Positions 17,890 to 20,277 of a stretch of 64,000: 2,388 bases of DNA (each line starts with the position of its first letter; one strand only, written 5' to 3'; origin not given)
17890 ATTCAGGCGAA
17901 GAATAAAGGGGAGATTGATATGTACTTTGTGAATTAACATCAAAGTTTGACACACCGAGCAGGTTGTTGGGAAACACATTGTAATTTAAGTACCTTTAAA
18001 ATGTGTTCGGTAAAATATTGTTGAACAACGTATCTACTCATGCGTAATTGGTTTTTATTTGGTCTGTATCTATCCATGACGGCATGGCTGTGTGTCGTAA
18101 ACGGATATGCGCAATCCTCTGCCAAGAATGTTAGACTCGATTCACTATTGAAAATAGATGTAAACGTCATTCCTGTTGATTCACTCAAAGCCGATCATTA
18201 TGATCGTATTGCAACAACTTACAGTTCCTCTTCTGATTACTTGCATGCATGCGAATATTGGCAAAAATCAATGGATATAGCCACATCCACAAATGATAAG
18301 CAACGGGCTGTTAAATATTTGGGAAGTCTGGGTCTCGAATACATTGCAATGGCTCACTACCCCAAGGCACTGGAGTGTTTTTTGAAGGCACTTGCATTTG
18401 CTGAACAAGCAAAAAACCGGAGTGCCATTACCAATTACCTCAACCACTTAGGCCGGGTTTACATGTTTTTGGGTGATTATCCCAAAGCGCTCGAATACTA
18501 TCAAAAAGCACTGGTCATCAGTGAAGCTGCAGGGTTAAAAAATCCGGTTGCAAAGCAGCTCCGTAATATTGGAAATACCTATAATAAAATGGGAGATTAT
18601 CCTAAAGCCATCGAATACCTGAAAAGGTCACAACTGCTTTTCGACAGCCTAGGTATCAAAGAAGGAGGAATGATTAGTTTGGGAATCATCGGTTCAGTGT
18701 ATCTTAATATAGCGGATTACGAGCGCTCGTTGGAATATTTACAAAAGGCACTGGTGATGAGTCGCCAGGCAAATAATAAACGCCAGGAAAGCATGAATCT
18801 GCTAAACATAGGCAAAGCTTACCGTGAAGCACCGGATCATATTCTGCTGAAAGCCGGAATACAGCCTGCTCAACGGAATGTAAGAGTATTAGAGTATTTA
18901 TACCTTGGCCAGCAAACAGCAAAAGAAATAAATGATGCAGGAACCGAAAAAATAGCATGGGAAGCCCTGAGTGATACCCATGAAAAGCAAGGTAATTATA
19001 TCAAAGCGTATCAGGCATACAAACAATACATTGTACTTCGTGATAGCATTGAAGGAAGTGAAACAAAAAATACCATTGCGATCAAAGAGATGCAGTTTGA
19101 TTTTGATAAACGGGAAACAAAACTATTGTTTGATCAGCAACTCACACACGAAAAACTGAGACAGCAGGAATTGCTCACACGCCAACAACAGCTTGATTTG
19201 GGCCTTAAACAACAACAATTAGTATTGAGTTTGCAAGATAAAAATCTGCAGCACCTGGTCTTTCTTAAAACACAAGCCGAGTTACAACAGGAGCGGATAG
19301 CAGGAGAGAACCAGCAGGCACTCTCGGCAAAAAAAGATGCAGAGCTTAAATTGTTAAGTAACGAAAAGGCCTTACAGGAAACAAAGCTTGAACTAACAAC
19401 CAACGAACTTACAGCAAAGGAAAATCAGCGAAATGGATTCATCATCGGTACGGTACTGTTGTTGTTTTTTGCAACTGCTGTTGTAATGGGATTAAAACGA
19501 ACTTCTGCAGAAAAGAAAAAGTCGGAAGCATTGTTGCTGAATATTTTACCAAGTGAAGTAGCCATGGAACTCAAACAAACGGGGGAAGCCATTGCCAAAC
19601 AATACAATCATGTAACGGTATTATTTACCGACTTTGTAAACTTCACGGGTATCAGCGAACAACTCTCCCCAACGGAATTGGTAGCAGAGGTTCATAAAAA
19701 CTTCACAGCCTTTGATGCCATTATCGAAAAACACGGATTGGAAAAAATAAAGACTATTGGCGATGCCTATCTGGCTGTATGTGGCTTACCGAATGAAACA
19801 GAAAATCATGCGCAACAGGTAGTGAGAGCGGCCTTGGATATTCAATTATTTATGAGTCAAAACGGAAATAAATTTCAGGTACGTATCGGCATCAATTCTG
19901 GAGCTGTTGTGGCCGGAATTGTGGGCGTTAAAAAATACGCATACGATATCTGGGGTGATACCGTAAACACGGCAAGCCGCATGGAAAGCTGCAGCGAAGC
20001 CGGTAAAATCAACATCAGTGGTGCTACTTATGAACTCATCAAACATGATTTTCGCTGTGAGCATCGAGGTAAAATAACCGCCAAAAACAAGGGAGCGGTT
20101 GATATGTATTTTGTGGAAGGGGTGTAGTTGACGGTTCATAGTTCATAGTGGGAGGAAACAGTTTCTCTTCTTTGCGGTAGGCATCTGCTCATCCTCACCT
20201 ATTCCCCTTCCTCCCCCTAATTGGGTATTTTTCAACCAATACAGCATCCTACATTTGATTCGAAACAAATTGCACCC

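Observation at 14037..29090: Island of five paralogous class III adenylate cyclases with different extracytoplasmic sensor domains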

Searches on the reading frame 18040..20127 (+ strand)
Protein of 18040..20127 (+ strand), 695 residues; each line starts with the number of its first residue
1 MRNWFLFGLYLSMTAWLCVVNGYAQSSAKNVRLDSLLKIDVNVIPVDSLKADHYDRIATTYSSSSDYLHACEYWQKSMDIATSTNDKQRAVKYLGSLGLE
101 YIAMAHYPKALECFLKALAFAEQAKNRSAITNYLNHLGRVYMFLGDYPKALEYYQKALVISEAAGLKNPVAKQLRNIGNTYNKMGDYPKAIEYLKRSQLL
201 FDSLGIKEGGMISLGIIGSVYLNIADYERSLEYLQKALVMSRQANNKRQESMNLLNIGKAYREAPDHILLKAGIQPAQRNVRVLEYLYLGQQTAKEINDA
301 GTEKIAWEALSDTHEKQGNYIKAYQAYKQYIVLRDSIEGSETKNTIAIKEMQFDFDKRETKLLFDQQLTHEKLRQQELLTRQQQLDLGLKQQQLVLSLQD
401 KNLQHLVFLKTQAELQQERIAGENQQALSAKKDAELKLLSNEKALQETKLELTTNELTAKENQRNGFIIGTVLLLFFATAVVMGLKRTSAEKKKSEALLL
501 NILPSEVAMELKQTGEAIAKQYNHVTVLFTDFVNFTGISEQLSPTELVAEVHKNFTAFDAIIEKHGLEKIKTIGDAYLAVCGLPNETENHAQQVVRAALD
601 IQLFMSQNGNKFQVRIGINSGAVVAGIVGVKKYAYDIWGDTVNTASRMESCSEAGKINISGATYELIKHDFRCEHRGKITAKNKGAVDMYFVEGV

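Call 3: search_protein_families(library=pfam, proteins=[window:18040-20127:+], max_evalue=0.01)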
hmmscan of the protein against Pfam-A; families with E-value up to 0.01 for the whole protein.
window:18040-20127:+ (695 aa): 15 families
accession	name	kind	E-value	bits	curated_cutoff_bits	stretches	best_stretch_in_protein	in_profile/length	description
PF00211.25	Guanylate_cyc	-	5.1e-56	189.6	21.9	1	519-694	3-183/183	Adenylate and Guanylate cyclase catalytic domain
PF13424.12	TPR_12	-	7e-27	93.9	30.1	3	133-197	5-71/77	Tetratricopeptide repeat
PF00515.34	TPR_1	-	3.1e-22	77.9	27.8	2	134-160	4-30/34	Tetratricopeptide repeat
PF07719.23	TPR_2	-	7e-22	76.1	27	1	133-161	3-31/34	Tetratricopeptide repeat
PF13176.12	TPR_7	-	1.6e-18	65.6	27.9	1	134-162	2-30/36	Tetratricopeptide repeat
PF13374.12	TPR_10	-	8.1e-17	61.1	27.5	1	133-163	4-34/42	Tetratricopeptide repeat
PF13181.12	TPR_8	-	7.7e-16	57.3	25.7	1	133-158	3-28/34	Tetratricopeptide repeat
PF13428.12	TPR_14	-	3e-08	34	23.5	0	136-159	6-29/44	Tetratricopeptide repeat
PF13432.12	TPR_16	-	5.2e-07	30.4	32.7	0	97-161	3-61/65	Tetratricopeptide repeat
PF13174.12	TPR_6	-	8.7e-07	29.6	26.3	0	137-157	6-26/33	Tetratricopeptide repeat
PF14938.12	SNAP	-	8.5e-06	25.9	25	2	51-193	35-177/282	Soluble NSF attachment protein, SNAP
PF10602.15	RPN7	-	1.9e-05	24.8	29.6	0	65-119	87-141/174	26S proteasome subunit RPN7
PF13414.12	TPR_11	-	5.2e-05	23.3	26.8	0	138-162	1-25/42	TPR repeat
PF13431.12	TPR_17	-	0.0019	18.8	24.4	0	176-192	18-34/34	Tetratricopeptide repeat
PF13371.12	TPR_9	-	0.004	17.6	35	0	140-195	4-53/73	Tetratricopeptide repeat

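Call 11: find_related_loci(query=window:18040-20127:+, collection=genome_contigs, flank=10000)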
Query window:18040-20127:+ (695 aa) in genome_contigs; peptide patterns used: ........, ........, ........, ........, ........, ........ (x = any residue, [..] = any of these).
578 stretches matched a pattern; 562 encode a relative of the query (tblastn E <= 1e-3); the best 80 are kept; 75 distinct loci.
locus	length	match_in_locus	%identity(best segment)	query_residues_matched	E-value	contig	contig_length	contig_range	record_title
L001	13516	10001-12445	49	8-693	0e+0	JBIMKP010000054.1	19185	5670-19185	MAG: Bacteroidia bacterium isolate CCAP1403_21_bin-002 CCAP1403_21_bin-002_c54, whole genome shotgun sequence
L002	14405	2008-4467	46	57-694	4e-179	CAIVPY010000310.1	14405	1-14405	MAG: uncultured Bacteroidetes bacterium isolate Ja_bin-5116 genome assembly, contig: bin-5116:310/656, whole genome shot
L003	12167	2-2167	46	57-692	2e-179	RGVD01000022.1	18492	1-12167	MAG: Bacteroidetes bacterium isolate WB9_2_304 contig_100_21, whole genome shotgun sequence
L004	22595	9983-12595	45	16-695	3e-177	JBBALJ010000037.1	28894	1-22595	MAG: Bacteroidia bacterium isolate EUL_060 ctg37-EUL_060, whole genome shotgun sequence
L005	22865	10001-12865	42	1-660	3e-140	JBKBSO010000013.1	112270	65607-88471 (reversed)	MAG: Bacteroidia bacterium isolate 21H_023.bin.39 NODE_13_length_112270_cov_76.766688, whole genome shotgun sequence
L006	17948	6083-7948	43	96-693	2e-135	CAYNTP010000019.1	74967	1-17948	MAG TPA_asm: uncultured Parafilimonas sp. isolate SRP263991_co5_283 genome assembly, contig: NODE_786_length_74967_cov_1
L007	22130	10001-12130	38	44-692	3e-133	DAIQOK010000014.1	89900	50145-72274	MAG TPA_asm: Bacteroidota bacterium isolate CTOTU10750 NODE_85_length_89900_cov_18.121865, whole genome shotgun sequence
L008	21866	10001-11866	40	96-693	4e-126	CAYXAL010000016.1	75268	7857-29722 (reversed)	MAG TPA_asm: uncultured Ginsengibacter sp. isolate SRP263991_co5_4 genome assembly, contig: NODE_783_length_75268_cov_18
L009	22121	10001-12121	39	51-693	1e-121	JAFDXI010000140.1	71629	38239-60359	MAG: Bacteroidetes bacterium isolate SZAS-21 CK_MAG-102__140__length-71629, whole genome shotgun sequence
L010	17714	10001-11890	40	97-692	2e-120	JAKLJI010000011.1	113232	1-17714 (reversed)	MAG: Bacteroidia bacterium isolate MAG.356 MAG.356-NODE_11_length_113232_cov_5.455207, whole genome shotgun sequence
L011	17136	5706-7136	72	31-695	1e-115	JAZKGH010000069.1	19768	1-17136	MAG: Bacteroidota bacterium isolate DC_RB_04_SPN110320-bin039_1 DCRB04SPN_B039_1_000000000069, whole genome shotgun sequ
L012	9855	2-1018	57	382-692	3e-114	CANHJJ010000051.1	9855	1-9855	MAG: Bacteroidetes bacterium isolate RE-23may17-51 genome assembly, contig: RE-23may17-C33377, whole genome shotgun sequ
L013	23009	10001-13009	37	33-695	5e-113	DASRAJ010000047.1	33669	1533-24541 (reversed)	MAG TPA_asm: Chitinophagales bacterium isolate SMAG_U11115 k141_4114416, whole genome shotgun sequence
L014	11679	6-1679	40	57-693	3e-109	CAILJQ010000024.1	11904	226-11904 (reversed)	MAG: uncultured Bacteroidetes bacterium isolate Loclat_bin-05405 genome assembly, contig: bin-05405:024/309, whole genom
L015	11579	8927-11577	63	429-695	5e-106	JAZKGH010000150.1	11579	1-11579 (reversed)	MAG: Bacteroidota bacterium isolate DC_RB_04_SPN110320-bin039_1 DCRB04SPN_B039_1_000000000150, whole genome shotgun sequ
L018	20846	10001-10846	65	424-694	2e-104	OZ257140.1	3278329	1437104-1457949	MAG: Bacteroidia bacterium isolate 69925edc-231f-44ad-80cb-a2517d38b89c genome assembly, chromosome: 1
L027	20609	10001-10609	77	490-692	2e-101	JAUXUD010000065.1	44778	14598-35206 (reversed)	MAG: Bacteroidota bacterium isolate C13_metabat.bin.6 C13_k141_26035, whole genome shotgun sequence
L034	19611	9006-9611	77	491-692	8e-98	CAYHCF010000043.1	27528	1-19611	MAG TPA_asm: uncultured Chitinophaga sp. isolate ERP119702_co1_220 genome assembly, contig: NODE_1733_length_27528_cov_1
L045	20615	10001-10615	73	491-695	5e-95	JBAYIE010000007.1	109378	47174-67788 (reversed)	MAG: Bacteroidia bacterium isolate SO_2016_GW1_20 scaffold00411_OW334_2016, whole genome shotgun sequence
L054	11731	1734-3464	68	40-694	3e-92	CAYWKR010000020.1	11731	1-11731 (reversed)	MAG TPA_asm: uncultured Bifidobacterium sp. isolate binchicken_co396_261 genome assembly, contig: NODE_7205_length_11731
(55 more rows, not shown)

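Call 19: search_protein_families(library=ncbifam, proteins=[window:18040-20127:+], max_evalue=0.001)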
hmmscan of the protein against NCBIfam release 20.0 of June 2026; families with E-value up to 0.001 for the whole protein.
window:18040-20127:+ (695 aa): 10 families
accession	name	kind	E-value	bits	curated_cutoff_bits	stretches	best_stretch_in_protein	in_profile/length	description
NF053520.1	HK_Porph_FimS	equivalog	2.2e-14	52.7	600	1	18-376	11-355/618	sensor histidine kinase FimS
NF041717.1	HaaA_phane_TPR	equivalog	8.4e-11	40.7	1125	2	147-263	528-644/882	cyclophane-containing RiPP biosynthesis TPR protein HaaT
TIGR03903.1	TOMM_kin_cyc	equivalog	1.9e-09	35.9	705.75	1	553-678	320-447/1267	TOMM system kinase/cyclase fusion protein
NF040959.1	MamA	equivalog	3.3e-09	36.5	200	1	42-198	62-200/204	magnetosome protein MamA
NF002725.1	PRK02603.1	equivalog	3.6e-08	33.6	143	1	98-202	42-137/173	photosystem I assembly protein Ycf3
NF053720.1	NsdA_fam_reg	subfamily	3.6e-08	33.3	75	1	107-253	217-370/432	NsdA family TPR-like regulatory protein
NF053617.1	SARPRegAfsRStmc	equivalog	9.6e-07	27.1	1430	1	64-259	712-904/986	SARP-family global regulator AfsR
NF053779.1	BT3442_fam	equivalog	3.8e-06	25.9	940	1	136-261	107-232/563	BT3442 family protein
NF047558.1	TPR_END_plus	domain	9.2e-05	22.3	32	0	176-197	4-25/56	TPR end-of-group domain-containing protein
NF058673.1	LipAdnlyCyLipJMY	equivalog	0.00071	18.4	800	0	525-669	296-424/449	bifunctional lipase/adenylate cyclase LipJ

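Call 21: search_protein_families(library=pfam, proteins=[L034:1965-4985:+, L034:5100-8009:+, L018:11463-14498:+, L018:14576-15991:+, L027:8267-10624:+, L011:2425-4335:+, L011:4431-5273:+, L018:6410-8170:+, L005:4708-6411:+, L005:6393-7805:+], max_evalue=0.0001)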
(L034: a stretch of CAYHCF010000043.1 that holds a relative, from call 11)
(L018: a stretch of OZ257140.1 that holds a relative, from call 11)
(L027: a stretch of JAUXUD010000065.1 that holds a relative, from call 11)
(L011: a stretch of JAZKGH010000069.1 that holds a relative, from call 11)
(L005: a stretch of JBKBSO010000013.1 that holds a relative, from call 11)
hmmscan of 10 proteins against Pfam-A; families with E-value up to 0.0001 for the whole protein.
L034:1965-4985:+ (1007 aa): 5 families
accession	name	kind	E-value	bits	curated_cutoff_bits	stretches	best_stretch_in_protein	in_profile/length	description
PF02518.31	HATPase_c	-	3.9e-25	88.9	26.4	1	901-1006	3-108/111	Histidine kinase-, DNA gyrase B-, and HSP90-like ATPase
PF00512.31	HisKA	-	7.4e-08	32.8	26.9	1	775-851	2-64/66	His Kinase A (phospho-acceptor) domain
PF07494.17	Reg_prop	-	8.7e-08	31.9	20.4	0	286-305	2-21/24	Two component regulator propeller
PF07495.19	Y_Y_Y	-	1.6e-07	31.5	26.6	1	647-701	2-56/65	Y_Y_Y domain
PF14501.12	HATPase_c_5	-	3e-07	30.7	22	1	901-997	3-94/102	GHKL domain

L034:5100-8009:+ (970 aa): 17 families
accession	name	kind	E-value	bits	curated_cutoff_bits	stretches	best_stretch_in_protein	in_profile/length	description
PF13424.12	TPR_12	-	5e-71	235.3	30.1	5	383-456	1-76/77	Tetratricopeptide repeat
PF00515.34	TPR_1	-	1.3e-52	174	27.8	2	226-255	2-31/34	Tetratricopeptide repeat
PF07719.23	TPR_2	-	3.7e-43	142.5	27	0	226-256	2-32/34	Tetratricopeptide repeat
PF13181.12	TPR_8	-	1.6e-37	124.9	25.7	1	225-256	1-32/34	Tetratricopeptide repeat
PF13374.12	TPR_10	-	2.6e-34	116.7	27.5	0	304-337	1-34/42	Tetratricopeptide repeat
PF13176.12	TPR_7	-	1e-27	94.2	27.9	0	307-341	1-35/36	Tetratricopeptide repeat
PF02518.31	HATPase_c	-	6.9e-22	78.4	26.4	1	851-969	3-108/111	Histidine kinase-, DNA gyrase B-, and HSP90-like ATPase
PF14938.12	SNAP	-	5.6e-21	75.7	25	2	327-453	57-183/282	Soluble NSF attachment protein, SNAP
PF17874.7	TPR_MalT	-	8.3e-13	48.8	45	0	315-461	11-158/336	MalT-like TPR region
PF13432.12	TPR_16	-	2.4e-12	47.5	32.7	0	231-293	3-59/65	Tetratricopeptide repeat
PF13174.12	TPR_6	-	4.7e-11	43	26.3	0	190-213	5-28/33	Tetratricopeptide repeat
PF13414.12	TPR_11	-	1.2e-10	41.3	26.8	0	272-294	1-23/42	TPR repeat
PF08238.18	Sel1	-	3.7e-10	40.4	30.7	0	440-455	20-35/36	Sel1 repeat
PF13428.12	TPR_14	-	1.6e-08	34.8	23.5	0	269-295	5-31/44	Tetratricopeptide repeat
PF10602.15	RPN7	-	3.4e-08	33.8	29.6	1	323-422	14-110/174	26S proteasome subunit RPN7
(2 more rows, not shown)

L018:11463-14498:+ (1012 aa): 28 families (the best 25 are shown)
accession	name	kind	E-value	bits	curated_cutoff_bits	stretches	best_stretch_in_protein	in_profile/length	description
PF20703.3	nSTAND1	-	1.7e-90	304.9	27.1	1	19-421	1-373/379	Novel STAND NTPase 1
PF23414.1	Beta-prop_EML_2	-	9e-28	97.8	90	1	789-936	13-160/266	Echinoderm microtubule-associated protein second beta-propeller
PF00400.38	WD40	-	1.2e-24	86.1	27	1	892-928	3-39/39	WD domain, G-beta repeat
PF25174.1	Beta-prop_THOC3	-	2.3e-24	86.3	305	1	736-977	6-247/272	THOC3 beta-propeller domain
PF25173.1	Beta-prop_WDR3_1st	-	6.2e-24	85.1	154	1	807-970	21-182/184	WDR3 first beta-propeller domain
PF24817.1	WD40_WDHD1_1st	-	5.1e-21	75.5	109.9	1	786-933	17-161/291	WDHD1 first WD40 domain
PF24814.1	WD40_Prp19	-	3.1e-20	72.8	320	2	890-978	39-126/281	Prp19 WD40 domain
PF24807.1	WD40_CDC20-Fz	-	6.7e-20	72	200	1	851-975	45-167/292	CDC20/Fizzy WD40 domain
PF25172.1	Beta-prop_WDR3_2nd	-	3.3e-18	66.4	140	1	895-977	212-293/293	WDR3 second beta-propeller domain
PF25171.1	Beta-prop_WDR36-Utp21_1st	-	4.3e-17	62.8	80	1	772-969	61-262/266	WDR36/Utp21 first beta-propeller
PF24796.1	WDR55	-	8e-14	51.8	200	1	815-974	7-168/296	WDR55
PF23393.2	Beta-prop_WDR90_POC16_2nd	-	2.3e-12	47.2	60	1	867-933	46-111/291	WDR90/POC16, second beta-propeller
PF25168.1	Beta-prop_WDR36-Utp21_2nd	-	6.3e-11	42.6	84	1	850-973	191-311/335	WDR36/Utp21 second beta-propeller domain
PF24782.2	WD40_MABP1-WDR62_2nd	-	1.7e-10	40.8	290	1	855-972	86-207/341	MABP1/WDR62 second WD40 domain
PF24805.1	EIF3I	-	2.4e-09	37.2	200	0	890-970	136-215/324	EIF3I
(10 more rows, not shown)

L018:14576-15991:+ (472 aa): 3 families
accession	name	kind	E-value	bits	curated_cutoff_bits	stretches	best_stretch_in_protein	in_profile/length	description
PF00211.25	Guanylate_cyc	-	8e-56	189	21.9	1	295-470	2-182/183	Adenylate and Guanylate cyclase catalytic domain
PF13185.12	GAF_2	-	3.3e-06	27.8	28.6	1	118-257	4-136/136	GAF domain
PF01590.32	GAF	-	5.7e-05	24.1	22.4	1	118-256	2-133/133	GAF domain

L027:8267-10624:+ (786 aa): 7 families
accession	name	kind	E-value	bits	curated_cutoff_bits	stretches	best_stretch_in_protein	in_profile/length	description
PF00211.25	Guanylate_cyc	-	1.1e-55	188.6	21.9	1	608-782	3-182/183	Adenylate and Guanylate cyclase catalytic domain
PF07695.17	7TMR-DISM_7TM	-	3.6e-20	73.2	29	1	203-403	3-205/205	7TM diverse intracellular signalling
PF00989.32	PAS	-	1.5e-18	67.3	22.6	1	438-549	2-113/113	PAS fold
PF08447.18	PAS_3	-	1.4e-16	61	25.6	1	460-542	2-85/89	PAS fold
PF13426.13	PAS_9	-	5.9e-13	49.4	27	1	452-551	6-103/103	PAS domain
PF08448.16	PAS_4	-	3.7e-10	40.4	23.1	1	445-553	3-109/110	PAS fold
PF14598.12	PAS_11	-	3.8e-06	27.3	25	1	470-551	25-105/109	PAS domain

L011:2425-4335:+ (637 aa): 3 families
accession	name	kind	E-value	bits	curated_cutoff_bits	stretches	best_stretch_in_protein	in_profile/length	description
PF00211.25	Guanylate_cyc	-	2.1e-53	181.1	21.9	1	464-635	3-181/183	Adenylate and Guanylate cyclase catalytic domain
PF07695.17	7TMR-DISM_7TM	-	8.4e-22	78.5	29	1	200-400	3-205/205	7TM diverse intracellular signalling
PF07701.20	HNOBA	-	4.9e-05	23.4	23.4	1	415-456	175-216/216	Heme NO binding associated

L011:4431-5273:+ (281 aa): 0 families

L018:6410-8170:+ (587 aa): 1 family
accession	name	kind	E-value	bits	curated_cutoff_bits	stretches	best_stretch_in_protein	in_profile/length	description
PF00211.25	Guanylate_cyc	-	2.5e-55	187.4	21.9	1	408-581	4-182/183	Adenylate and Guanylate cyclase catalytic domain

L005:4708-6411:+ (568 aa): 3 families
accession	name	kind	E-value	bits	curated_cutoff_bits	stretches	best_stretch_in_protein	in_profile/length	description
PF01593.30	Amino_oxidase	-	1.5e-13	51.3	19.8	2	11-88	1-68/443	Flavin containing amine oxidoreductase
PF13450.12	NAD_binding_8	-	1e-09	38.9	21.9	1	6-80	1-67/68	NAD(P)-binding Rossmann-like domain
PF01266.30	DAO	-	2.4e-06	27.8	27.9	1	3-38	1-37/353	FAD dependent oxidoreductase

L005:6393-7805:+ (471 aa): 1 family
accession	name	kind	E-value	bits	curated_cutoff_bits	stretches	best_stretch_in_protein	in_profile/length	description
PF00211.25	Guanylate_cyc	-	5.9e-57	192.7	21.9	1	284-465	6-182/183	Adenylate and Guanylate cyclase catalytic domain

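Call 89: search_protein_families(library=pfam, proteins=[L045:10706-11827:+, L045:11827-12840:+, L045:12848-14209:+, L045:14217-15485:+, L018:8546-9010:+, L018:9089-10861:+, L054:6736-11730:+], max_evalue=0.0001)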
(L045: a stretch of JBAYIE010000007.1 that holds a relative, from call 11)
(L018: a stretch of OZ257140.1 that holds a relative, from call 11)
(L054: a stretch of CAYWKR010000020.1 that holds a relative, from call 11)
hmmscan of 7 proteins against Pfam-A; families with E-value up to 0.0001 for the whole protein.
L045:10706-11827:+ (374 aa): 1 family
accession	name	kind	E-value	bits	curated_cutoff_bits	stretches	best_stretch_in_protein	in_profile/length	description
PF13568.12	OMP_b-brl_2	-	2.5e-11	44.4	27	1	161-329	18-174/175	Outer membrane protein beta-barrel domain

L045:11827-12840:+ (338 aa): 0 families

L045:12848-14209:+ (454 aa): 1 family
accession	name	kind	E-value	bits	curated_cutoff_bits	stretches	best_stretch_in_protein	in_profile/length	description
PF05935.17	Arylsulfotrans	-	2.1e-08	34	24.2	0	305-401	55-140/374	Arylsulfotransferase (ASST)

L045:14217-15485:+ (423 aa): 0 families

L018:8546-9010:+ (154 aa): 0 families

L018:9089-10861:+ (591 aa): 2 families
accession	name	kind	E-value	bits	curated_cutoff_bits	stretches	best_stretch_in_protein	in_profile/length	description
PF00211.25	Guanylate_cyc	-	9.8e-56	188.7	21.9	1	412-585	4-182/183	Adenylate and Guanylate cyclase catalytic domain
PF13424.12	TPR_12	-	4.2e-05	24.1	30.1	0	86-141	16-71/77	Tetratricopeptide repeat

L054:6736-11730:+ (1665 aa): 6 families
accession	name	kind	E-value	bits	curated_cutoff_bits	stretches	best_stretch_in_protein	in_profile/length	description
PF20009.4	GEVED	-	2.5e-52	176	24.4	3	681-756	2-77/78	GEVED domain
PF13385.13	Laminin_G_3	-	1.2e-23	84.3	27.6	1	1341-1485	7-147/151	Concanavalin A-like lectin/glucanases superfamily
PF18911.6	PKD_4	-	1.5e-12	47.8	27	1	1535-1584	28-78/85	PKD domain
PF01344.31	Kelch_1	-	6.6e-07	29.2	20.1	1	102-134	11-44/46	Kelch motif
PF00801.26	PKD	-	9.1e-06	26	23.5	1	1526-1582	14-73/80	PKD domain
PF13418.12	Kelch_4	-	1.4e-05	25.4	21.6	1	92-135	2-47/49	Galactose oxidase, central domain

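Call 90: search_protein_families(library=padloc, proteins=[window:18040-20127:+], max_evalue=0.01)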
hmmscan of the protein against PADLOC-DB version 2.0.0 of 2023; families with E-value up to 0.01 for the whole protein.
window:18040-20127:+ (695 aa): 6 families
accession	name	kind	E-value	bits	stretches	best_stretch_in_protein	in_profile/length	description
PDLC00734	PycC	-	3.3e-16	57.3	1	509-675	174-352/374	Pycsar cyclase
PDLC01169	TPR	-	9.1e-16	56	2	133-253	111-230/252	TPR repeats containing protein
PDLC02369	PycC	-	1.4e-08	32.6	1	520-671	42-195/248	-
PDLC02367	PycC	-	1.9e-08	32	1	518-678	38-203/226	-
PDLC00766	PycC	-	1.2e-05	22.9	1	504-677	28-205/232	Pycsar cyclase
PDLC00763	PycC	-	5.8e-05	20.6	1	522-670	51-210/268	Pycsar cyclase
